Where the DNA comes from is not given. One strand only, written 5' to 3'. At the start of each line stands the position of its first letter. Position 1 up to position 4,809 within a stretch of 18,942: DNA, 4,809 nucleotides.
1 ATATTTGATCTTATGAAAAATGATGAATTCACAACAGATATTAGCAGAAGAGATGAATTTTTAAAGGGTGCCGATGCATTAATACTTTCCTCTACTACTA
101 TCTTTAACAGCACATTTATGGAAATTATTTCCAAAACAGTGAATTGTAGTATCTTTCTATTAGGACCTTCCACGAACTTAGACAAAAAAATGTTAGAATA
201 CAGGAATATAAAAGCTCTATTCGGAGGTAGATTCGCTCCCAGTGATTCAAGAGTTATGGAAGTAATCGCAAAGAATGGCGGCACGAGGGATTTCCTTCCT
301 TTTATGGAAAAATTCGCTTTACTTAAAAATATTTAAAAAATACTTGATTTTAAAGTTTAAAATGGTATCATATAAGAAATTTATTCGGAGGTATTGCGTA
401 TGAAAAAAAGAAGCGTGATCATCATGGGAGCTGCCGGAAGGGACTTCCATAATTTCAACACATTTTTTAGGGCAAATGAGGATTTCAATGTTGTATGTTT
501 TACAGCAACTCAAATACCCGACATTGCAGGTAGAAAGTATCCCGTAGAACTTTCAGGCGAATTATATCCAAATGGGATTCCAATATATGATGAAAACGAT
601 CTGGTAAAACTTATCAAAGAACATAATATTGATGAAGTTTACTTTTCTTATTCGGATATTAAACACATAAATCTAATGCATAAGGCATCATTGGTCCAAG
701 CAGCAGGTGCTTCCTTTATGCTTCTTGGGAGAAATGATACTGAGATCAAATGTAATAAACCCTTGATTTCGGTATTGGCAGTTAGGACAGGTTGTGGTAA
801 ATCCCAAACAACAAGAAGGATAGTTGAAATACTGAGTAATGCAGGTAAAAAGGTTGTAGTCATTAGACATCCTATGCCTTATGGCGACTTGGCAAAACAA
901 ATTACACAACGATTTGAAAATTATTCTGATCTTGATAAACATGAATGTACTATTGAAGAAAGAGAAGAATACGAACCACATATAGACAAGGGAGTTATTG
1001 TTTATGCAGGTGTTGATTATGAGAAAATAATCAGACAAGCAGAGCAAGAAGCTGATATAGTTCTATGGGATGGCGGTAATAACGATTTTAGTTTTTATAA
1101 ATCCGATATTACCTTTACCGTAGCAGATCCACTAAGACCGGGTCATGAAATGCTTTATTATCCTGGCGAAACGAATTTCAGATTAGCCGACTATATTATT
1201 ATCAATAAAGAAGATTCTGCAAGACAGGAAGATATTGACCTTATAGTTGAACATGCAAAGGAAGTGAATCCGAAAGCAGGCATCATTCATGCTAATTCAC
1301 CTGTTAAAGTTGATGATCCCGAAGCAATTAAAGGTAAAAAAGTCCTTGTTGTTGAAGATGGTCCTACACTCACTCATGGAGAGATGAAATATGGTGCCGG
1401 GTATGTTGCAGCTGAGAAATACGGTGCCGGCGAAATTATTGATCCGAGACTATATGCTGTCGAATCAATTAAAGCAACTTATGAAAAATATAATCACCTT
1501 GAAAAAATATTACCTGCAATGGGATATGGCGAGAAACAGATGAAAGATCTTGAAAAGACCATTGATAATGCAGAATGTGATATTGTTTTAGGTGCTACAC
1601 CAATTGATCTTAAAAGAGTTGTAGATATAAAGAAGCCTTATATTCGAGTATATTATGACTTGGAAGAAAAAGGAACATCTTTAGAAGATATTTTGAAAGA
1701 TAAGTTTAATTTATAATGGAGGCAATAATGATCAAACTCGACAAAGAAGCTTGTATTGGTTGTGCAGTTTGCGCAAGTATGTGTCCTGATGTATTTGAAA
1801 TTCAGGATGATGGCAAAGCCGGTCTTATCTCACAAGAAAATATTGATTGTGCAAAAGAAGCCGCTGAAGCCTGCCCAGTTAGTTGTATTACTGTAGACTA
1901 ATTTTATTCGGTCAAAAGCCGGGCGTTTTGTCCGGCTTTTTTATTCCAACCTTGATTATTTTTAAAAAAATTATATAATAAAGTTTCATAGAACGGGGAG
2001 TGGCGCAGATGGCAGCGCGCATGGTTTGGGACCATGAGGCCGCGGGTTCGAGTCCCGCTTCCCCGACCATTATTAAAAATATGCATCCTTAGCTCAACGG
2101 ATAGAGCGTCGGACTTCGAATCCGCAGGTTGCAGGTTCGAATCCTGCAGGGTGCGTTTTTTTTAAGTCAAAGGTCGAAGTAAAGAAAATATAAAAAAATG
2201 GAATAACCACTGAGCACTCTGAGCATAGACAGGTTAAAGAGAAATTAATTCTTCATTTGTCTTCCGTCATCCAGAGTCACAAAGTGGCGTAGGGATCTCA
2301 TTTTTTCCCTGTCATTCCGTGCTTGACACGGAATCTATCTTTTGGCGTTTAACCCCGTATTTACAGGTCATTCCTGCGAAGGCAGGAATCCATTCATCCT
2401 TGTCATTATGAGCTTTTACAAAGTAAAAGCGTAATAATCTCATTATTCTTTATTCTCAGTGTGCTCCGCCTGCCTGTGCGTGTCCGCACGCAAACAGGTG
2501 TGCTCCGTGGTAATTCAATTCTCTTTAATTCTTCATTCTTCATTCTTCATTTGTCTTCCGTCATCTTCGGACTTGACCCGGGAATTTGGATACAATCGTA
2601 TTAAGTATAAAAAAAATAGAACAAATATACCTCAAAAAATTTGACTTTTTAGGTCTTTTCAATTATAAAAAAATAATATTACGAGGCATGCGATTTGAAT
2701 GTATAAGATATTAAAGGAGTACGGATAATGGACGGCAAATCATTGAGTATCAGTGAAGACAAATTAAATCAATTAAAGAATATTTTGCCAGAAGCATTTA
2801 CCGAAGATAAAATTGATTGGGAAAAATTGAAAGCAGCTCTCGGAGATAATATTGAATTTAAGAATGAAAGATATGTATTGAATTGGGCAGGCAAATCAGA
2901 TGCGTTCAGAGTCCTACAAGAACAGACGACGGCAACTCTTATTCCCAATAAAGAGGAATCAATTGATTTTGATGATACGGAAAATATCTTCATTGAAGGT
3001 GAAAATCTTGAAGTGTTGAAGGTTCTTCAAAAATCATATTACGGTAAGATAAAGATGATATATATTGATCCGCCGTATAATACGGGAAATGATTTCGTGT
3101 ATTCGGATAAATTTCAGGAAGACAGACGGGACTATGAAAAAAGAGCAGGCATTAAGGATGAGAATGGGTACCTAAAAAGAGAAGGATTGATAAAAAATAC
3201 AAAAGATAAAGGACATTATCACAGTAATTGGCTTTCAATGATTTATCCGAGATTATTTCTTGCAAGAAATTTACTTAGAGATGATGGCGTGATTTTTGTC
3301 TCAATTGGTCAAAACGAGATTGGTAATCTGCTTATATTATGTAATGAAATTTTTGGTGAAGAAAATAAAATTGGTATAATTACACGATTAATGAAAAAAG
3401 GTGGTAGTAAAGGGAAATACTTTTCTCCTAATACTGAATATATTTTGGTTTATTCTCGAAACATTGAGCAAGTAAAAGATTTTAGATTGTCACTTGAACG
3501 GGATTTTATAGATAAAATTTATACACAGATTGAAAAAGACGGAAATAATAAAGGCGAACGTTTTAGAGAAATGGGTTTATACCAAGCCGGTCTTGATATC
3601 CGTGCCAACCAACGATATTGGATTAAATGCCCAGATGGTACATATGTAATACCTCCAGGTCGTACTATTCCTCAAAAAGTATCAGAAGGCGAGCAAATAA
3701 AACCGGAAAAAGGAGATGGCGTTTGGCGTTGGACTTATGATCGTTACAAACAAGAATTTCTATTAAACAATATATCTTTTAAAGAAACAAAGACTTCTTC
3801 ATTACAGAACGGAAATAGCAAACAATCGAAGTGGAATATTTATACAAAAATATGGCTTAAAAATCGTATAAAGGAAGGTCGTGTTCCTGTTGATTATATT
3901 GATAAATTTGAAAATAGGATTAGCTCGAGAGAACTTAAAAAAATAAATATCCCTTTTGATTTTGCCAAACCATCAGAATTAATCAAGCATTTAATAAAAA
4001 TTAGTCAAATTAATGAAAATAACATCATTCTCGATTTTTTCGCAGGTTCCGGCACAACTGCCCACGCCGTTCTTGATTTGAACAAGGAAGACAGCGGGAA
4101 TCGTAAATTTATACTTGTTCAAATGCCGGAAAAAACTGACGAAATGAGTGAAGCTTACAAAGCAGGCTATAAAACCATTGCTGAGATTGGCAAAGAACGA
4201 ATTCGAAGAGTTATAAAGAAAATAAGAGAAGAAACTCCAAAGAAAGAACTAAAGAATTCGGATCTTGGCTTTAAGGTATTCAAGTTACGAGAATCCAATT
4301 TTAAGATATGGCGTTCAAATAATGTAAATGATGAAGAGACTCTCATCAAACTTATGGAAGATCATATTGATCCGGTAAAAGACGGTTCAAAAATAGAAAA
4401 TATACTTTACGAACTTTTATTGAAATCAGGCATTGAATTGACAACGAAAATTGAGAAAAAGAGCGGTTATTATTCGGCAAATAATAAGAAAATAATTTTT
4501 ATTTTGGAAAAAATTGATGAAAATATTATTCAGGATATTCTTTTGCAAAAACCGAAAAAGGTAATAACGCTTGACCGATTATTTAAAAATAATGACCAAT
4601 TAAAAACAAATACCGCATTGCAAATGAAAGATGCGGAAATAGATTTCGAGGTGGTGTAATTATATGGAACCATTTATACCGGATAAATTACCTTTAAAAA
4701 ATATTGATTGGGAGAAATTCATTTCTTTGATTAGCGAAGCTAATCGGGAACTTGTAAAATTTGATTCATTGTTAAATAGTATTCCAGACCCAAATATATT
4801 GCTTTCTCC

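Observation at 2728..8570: Type III R-M operon with a Fic (AMPylase-type) gene inserted between mod and res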

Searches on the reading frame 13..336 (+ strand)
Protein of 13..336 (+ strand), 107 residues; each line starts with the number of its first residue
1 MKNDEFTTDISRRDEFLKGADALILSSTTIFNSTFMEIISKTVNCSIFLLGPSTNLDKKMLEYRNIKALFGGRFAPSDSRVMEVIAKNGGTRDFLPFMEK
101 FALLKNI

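Call 85: search_protein_families(library=pfam, proteins=[window:13-336:+], max_evalue=0.001)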
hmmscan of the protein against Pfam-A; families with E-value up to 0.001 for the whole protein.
window:13-336:+ (107 aa): 1 family
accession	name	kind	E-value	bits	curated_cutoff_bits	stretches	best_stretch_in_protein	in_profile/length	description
PF04016.18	DUF364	-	1.7e-10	41.2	23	1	11-99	54-142/147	Putative heavy-metal chelation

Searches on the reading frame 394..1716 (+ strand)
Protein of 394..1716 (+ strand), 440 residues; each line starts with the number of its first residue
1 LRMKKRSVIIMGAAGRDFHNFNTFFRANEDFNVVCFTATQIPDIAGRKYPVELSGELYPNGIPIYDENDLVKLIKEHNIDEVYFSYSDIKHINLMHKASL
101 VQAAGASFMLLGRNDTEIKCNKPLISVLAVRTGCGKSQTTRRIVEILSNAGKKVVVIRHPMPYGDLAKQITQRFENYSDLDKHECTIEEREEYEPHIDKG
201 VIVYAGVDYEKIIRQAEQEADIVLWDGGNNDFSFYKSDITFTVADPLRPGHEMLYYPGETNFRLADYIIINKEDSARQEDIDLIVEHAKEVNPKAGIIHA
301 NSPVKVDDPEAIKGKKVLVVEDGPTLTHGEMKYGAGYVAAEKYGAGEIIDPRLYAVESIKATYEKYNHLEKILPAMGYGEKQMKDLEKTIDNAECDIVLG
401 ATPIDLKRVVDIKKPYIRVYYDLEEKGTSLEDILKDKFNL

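Call 6: search_protein_families(library=pfam, proteins=[window:394-1716:+])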
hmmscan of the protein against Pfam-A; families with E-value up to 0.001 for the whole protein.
window:394-1716:+ (440 aa): 1 family
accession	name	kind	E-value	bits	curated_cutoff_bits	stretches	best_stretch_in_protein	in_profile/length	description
PF04851.21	ResIII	-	0.0003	21.2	22.5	1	126-195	26-95/164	Type III restriction enzyme, res subunit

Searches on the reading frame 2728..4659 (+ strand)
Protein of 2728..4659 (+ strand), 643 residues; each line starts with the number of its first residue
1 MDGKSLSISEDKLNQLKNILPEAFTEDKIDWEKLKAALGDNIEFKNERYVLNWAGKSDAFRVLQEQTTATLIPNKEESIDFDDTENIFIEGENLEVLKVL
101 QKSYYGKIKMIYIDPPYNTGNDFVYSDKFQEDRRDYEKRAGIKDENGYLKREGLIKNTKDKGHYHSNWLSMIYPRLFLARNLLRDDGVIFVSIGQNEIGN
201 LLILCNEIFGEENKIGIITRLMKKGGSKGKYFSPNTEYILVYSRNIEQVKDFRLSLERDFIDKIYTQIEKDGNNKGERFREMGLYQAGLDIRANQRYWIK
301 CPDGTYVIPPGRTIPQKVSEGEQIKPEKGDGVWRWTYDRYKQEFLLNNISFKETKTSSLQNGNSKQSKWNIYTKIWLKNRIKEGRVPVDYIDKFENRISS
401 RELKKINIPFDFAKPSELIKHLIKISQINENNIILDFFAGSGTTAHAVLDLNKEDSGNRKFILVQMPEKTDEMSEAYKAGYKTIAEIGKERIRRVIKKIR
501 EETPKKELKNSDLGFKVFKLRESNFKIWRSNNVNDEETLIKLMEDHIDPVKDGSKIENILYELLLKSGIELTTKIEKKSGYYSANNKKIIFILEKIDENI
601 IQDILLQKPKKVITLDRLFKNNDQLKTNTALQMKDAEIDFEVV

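Call 6: search_protein_families(library=pfam, proteins=[window:2728-4659:+])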
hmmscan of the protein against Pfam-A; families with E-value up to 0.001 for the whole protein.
window:2728-4659:+ (643 aa): 1 family
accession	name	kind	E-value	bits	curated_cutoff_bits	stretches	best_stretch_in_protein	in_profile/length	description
PF01555.25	N6_N4_Mtase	-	6.4e-33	115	26.7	1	108-464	1-209/221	DNA methylase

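Call 7: search_protein_families(library=padloc, proteins=[window:2728-4659:+])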
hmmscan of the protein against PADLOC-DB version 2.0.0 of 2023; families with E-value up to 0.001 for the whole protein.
window:2728-4659:+ (643 aa): 29 families (the best 25 are shown)
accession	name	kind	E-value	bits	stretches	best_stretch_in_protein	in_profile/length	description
PDLC03634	MTase_III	-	1.4e-182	606.9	1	3-639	7-616/621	Type III methyltransferase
PDLC03641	MTase_III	-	1.9e-110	368.3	1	11-524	17-501/657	Type III methyltransferase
PDLC03637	MTase_III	-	5e-84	280.8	2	9-310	47-323/513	Type III methyltransferase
PDLC03644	MTase_III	-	2.1e-68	229.4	1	50-526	3-427/542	Type III methyltransferase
PDLC03642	MTase_III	-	1.6e-49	167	2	159-572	130-496/528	Type III methyltransferase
PDLC03640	MTase_III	-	2.4e-48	163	2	42-259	4-213/654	Type III methyltransferase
PDLC03636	MTase_III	-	1.4e-45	154.1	2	160-468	88-395/575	Type III methyltransferase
PDLC03635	MTase_III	-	1.5e-42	144.2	2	164-452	264-552/708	Type III methyltransferase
PDLC03639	MTase_III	-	7.3e-38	128.3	3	410-497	424-505/639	Type III methyltransferase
PDLC03646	MTase_III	-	4.2e-32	109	3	404-474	761-832/1057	Type III methyltransferase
PDLC03354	MTase_II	-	1.8e-31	107.6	2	37-273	13-236/425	Type II methyltransferase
PDLC03278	MTase_II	-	6.8e-28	96.2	2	382-502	255-381/390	Type II methyltransferase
PDLC03638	MTase_III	-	2.9e-26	90.1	2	162-468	425-667/816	Type III methyltransferase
PDLC03643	MTase_III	-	1.3e-25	88.5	2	409-501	210-313/465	Type III methyltransferase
PDLC03300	MTase_II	-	1.8e-22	77.8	2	82-247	8-165/302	Type II methyltransferase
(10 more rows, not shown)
